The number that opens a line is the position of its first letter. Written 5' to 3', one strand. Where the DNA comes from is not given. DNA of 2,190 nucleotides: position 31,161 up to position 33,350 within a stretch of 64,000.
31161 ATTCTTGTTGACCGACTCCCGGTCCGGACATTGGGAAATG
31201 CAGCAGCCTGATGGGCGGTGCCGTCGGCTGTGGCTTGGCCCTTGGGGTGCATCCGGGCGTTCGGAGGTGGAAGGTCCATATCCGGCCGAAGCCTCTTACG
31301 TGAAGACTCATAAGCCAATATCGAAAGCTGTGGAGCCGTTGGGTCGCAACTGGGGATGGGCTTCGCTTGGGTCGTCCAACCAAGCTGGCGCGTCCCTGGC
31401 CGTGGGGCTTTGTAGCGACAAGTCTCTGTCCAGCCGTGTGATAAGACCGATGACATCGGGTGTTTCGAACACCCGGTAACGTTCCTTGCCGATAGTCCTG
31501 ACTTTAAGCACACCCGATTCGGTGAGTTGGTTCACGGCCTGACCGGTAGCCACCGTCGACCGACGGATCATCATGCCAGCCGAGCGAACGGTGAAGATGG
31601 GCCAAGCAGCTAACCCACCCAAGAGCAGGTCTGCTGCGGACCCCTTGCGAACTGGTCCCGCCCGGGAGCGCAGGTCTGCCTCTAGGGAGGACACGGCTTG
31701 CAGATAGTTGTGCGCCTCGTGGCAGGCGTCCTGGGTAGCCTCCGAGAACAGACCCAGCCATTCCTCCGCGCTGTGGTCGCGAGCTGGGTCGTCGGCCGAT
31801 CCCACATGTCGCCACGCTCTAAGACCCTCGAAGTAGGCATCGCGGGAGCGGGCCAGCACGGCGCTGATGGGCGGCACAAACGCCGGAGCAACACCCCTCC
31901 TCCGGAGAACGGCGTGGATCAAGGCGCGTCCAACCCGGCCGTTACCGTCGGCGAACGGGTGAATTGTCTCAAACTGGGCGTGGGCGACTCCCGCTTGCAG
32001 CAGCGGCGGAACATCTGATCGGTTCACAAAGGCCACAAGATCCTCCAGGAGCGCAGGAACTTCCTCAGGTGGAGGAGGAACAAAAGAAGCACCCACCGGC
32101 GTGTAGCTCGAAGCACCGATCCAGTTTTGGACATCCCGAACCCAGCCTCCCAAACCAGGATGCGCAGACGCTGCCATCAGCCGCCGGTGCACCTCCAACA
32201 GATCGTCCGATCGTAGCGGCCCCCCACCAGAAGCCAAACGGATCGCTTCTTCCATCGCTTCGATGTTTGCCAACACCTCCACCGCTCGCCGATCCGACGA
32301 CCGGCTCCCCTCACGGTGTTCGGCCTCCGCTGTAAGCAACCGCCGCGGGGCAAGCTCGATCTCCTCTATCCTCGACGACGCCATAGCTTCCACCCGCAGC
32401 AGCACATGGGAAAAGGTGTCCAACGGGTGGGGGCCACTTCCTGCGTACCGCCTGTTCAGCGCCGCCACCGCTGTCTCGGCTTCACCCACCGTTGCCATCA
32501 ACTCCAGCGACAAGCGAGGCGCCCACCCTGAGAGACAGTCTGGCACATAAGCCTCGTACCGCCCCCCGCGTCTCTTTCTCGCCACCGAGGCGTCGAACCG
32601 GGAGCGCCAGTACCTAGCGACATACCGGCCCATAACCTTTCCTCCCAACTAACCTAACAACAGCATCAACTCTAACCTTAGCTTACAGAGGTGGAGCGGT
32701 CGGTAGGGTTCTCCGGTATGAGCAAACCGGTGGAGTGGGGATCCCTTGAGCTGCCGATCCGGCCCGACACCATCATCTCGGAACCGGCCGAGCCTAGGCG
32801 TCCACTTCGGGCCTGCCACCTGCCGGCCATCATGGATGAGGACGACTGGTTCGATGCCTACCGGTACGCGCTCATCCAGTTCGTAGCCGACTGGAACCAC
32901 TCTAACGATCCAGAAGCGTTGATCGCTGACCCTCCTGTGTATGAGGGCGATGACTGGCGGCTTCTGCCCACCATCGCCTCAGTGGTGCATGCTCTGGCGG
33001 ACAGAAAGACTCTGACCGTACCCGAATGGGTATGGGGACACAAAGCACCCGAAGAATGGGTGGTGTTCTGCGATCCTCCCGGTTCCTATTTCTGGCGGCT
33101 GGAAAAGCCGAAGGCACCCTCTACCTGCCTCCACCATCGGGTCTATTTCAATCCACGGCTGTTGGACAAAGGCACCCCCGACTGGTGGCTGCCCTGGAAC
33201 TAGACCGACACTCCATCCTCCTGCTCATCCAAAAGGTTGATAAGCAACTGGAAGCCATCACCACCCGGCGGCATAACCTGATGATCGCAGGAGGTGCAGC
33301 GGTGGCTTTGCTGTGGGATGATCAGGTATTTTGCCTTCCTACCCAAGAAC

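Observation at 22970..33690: A roughly 10.5 kb decayed genomic island next to tRNA-Val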

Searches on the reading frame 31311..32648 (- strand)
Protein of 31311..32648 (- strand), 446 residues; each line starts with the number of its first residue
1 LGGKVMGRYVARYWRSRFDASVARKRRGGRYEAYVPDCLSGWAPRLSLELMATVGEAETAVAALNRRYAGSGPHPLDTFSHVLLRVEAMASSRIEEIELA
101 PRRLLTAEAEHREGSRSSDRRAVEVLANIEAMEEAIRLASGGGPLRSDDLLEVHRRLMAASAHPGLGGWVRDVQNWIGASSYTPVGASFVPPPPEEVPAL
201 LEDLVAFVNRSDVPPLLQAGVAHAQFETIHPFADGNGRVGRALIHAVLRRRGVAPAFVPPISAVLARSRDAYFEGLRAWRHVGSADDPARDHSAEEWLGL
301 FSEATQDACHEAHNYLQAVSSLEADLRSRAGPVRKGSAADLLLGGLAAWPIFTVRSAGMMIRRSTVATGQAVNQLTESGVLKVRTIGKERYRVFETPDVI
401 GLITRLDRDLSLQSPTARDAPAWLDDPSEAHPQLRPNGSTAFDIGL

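Call 8: search_protein_families(library=pfam, proteins=[window:31311-32648:-], max_evalue=0.01)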
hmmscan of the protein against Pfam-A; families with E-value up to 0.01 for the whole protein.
window:31311-32648:- (446 aa): 3 families
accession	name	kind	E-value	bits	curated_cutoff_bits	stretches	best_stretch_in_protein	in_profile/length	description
PF02661.23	Fic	-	4.8e-22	79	24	1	145-248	2-93/93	Fic/DOC family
PF13784.11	Fic_N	-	8.1e-10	39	26.7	1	53-136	3-81/82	Fic/DOC family N-terminal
PF07756.17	DUF1612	-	0.00045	20.9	30.1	1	210-268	23-80/127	Protein of unknown function (DUF1612)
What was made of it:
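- Checked: Fic: 31308-32648 (Pfam E 5e-22, call 8).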

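Call 35: search_protein_families(library=ncbifam, proteins=[window:31311-32648:-], max_evalue=0.01)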
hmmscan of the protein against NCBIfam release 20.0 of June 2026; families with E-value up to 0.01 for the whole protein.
window:31311-32648:- (446 aa): 3 families
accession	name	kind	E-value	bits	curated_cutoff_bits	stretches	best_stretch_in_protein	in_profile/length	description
NF046030.1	ProtAdlyltaseSoFic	equivalog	4.4e-16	58.8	550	1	85-405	57-357/361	protein adenylyltransferase Fic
TIGR02613.1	mob_myst_B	hypoth_equivalog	1.2e-05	25.2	124.4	1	194-256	87-149/186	mobile mystery protein B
NF041381.1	XopAC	subfamily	2.2e-05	23.4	450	1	112-262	273-425/451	XopAC/AvrAC family type III secretion system effector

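Call 36: search_protein_families(library=padloc, proteins=[window:31311-32648:-], max_evalue=0.01)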
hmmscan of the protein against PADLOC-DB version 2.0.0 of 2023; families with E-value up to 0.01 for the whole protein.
window:31311-32648:- (446 aa): 7 families
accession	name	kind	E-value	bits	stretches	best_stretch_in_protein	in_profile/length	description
PDLC03963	SoFic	-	1.1e-68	230.3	1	31-403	6-358/361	-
PDLC04966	PDC-S24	-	6.5e-28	95.8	1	134-278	221-367/497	-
PDLC04840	PDC-S04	-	4e-13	47.6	1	88-256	16-182/227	-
PDLC04836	PDC-S04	-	6.4e-13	46.4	1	193-281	132-214/244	-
PDLC04837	PDC-S04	-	1.5e-10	38.8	1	143-244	83-179/234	-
PDLC04839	PDC-S04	-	2.8e-06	25.2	1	221-255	132-166/205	-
PDLC04838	PDC-S04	-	0.00056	17.8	1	224-253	138-167/209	-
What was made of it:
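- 31308..32648 (-): Intact Fic/DOC AMP-transferase of the SoFic type, with an intact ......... motif. It is the best-supported functional cargo. PADLOC SoFic E 1e-68, model positions 6-358 of 361 (call 36).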

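Call 44: find_homologous_proteins(query=window:31311-32648:-, max_evalue=1e-20)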
Query window:31311-32648:- (446 aa): 7719 proteins with E <= 1e-20 among 8000 candidates; the best 120 are listed.
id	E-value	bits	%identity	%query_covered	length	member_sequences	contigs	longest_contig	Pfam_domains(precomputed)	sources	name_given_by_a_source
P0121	1.0e-286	969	99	99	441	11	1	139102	PF13784.12,PF02661.24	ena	-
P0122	8.3e-227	771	81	99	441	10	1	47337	PF13784.12,PF02661.24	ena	-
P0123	2.1e-215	734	78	95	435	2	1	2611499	PF13784.12,PF02661.24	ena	-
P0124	3.4e-215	733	80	93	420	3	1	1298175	PF13784.12,PF02661.24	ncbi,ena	-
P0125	1.8e-212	724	80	91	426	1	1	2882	PF13784.12,PF02661.24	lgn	-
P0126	1.0e-211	722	79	93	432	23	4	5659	PF13784.12,PF02661.24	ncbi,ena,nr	ncbi:MAG: Fic family protein [Acidimicrobiia bacterium]|nr:Fic family protein [Acidimicrobiia bacter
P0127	2.6e-210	717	78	93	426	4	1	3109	PF13784.12,PF02661.24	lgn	-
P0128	5.4e-210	716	76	99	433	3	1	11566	PF13784.12,PF02661.24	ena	-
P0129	8.8e-206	702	76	93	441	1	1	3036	PF13784.12,PF02661.24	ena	-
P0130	1.1e-205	702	77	93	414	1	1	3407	PF13784.12,PF02661.24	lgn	-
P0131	2.5e-199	681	75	91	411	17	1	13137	PF13784.12,PF02661.24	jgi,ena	-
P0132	5.6e-199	680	75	92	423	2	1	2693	PF13784.12,PF02661.24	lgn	-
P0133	7.4e-199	679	75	91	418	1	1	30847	PF13784.12,PF02661.24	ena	-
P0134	1.9e-195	668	74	91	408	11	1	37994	PF13784.12,PF02661.24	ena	-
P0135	2.2e-195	668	73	92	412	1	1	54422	PF13784.12,PF02661.24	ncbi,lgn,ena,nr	ncbi:MAG: Fic family protein [Acidimicrobiia bacterium]|nr:Fic family protein [Acidimicrobiia bacter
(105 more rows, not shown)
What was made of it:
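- Fic homologues are widespread in the clade at 70-81% identity (call 44).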

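Call 45: find_encoding_contigs(protein=P0121, flank=10000, max_places=4)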
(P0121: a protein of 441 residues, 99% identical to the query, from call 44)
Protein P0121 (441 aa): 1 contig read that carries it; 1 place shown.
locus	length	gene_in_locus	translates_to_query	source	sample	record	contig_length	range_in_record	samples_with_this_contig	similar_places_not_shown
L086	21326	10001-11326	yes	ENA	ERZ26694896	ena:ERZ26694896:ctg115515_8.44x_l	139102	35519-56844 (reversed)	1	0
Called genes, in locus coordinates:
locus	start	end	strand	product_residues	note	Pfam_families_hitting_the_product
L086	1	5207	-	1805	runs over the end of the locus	-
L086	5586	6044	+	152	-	PF14690:Zn_ribbon_ISL3 (weak)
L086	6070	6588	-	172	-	PF00589:Phage_integrase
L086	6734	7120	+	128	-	-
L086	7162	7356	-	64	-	-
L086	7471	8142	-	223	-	PF00395:SLH (faint)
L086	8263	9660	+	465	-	PF13384:HTH_23 (faint), PF13936:HTH_38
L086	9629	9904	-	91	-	-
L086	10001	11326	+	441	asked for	PF13784:Fic_N, PF02661:Fic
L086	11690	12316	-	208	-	PF09509:Hypoth_Ymh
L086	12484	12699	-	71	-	-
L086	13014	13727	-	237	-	-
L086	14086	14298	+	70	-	-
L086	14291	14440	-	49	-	-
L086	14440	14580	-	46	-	-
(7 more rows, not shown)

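Call 46: find_encoding_contigs(protein=P0122, flank=10000, max_places=3)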
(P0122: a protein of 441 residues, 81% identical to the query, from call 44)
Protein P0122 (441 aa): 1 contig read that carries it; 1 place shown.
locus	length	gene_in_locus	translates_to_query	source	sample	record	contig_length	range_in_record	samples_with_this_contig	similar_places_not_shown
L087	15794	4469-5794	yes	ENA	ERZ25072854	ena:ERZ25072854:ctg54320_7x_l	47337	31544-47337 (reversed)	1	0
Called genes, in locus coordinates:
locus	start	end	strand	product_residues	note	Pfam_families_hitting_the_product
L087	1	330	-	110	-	?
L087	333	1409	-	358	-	PF02653:BPD_transp_2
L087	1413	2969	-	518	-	PF00005:ABC_tran, PF13304:AAA_21 (faint), PF00005:ABC_tran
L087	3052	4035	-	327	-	PF02608:Bmp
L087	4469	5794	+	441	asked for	PF13784:Fic_N, PF02661:Fic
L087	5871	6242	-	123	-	PF13753:SWM_repeat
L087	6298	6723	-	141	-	-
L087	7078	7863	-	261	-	PF01182:Glucosamine_iso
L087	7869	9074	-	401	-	PF01979:Amidohydro_1, PF07969:Amidohydro_3 (weak)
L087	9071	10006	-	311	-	PF00480:ROK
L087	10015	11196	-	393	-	PF00005:ABC_tran, PF13304:AAA_21 (faint), PF17912:OB_MalK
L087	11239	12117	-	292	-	PF00528:BPD_transp_1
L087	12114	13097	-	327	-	PF00528:BPD_transp_1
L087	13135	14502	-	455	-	-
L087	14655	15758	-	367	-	PF00480:ROK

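Call 47: find_encoding_contigs(protein=P0123, flank=10000, max_places=3)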
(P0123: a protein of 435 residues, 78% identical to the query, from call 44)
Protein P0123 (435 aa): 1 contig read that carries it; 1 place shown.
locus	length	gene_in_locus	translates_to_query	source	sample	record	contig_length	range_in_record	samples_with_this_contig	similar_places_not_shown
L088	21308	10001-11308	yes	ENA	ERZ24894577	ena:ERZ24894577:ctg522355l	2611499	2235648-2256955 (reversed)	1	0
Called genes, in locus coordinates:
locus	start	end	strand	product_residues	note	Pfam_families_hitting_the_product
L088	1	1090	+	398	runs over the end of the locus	PF07969:Amidohydro_3 (faint), PF01979:Amidohydro_1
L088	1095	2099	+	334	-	PF26233:NicX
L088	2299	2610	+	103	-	PF00075:RNase_H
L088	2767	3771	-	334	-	-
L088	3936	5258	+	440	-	PF07969:Amidohydro_3, PF01979:Amidohydro_1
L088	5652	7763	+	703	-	PF05378:Hydant_A_N, PF01968:Hydantoinase_A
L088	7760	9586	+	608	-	PF02538:Hydantoinase_B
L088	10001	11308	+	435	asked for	PF13784:Fic_N, PF02661:Fic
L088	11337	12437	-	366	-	PF02126:PTE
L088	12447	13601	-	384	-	PF00155:Aminotran_1_2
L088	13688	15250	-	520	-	PF07969:Amidohydro_3, PF01979:Amidohydro_1 (faint), PF07969:Amidohydro_3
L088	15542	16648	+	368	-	-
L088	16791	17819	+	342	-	PF02653:BPD_transp_2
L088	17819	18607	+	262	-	PF13304:AAA_21 (faint), PF02463:SMC_N (weak), PF00005:ABC_tran, PF09818:ABC_ATPase (faint)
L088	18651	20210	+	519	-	PF01425:Amidase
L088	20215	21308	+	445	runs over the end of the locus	PF00202:Aminotran_3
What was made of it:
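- L088 lies on a 2.61-Mb contig that is probably the same genome, judged from contig length only (call 47).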

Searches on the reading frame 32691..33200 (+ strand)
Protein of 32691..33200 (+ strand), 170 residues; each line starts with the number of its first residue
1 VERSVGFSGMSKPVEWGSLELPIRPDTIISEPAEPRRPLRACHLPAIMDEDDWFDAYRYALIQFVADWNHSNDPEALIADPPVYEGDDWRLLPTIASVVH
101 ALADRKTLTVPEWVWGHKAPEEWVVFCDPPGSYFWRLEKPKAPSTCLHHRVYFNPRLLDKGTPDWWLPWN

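Call 8: search_protein_families(library=pfam, proteins=[window:32691-33200:+], max_evalue=0.01)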
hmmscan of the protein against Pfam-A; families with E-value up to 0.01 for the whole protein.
window:32691-33200:+ (170 aa): 0 families

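Call 35: search_protein_families(library=ncbifam, proteins=[window:32691-33200:+], max_evalue=0.01)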
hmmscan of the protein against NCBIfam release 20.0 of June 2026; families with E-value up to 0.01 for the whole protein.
window:32691-33200:+ (170 aa): 0 families

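Call 36: search_protein_families(library=padloc, proteins=[window:32691-33200:+], max_evalue=0.01)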
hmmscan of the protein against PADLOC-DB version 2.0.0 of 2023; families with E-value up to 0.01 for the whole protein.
window:32691-33200:+ (170 aa): 0 families
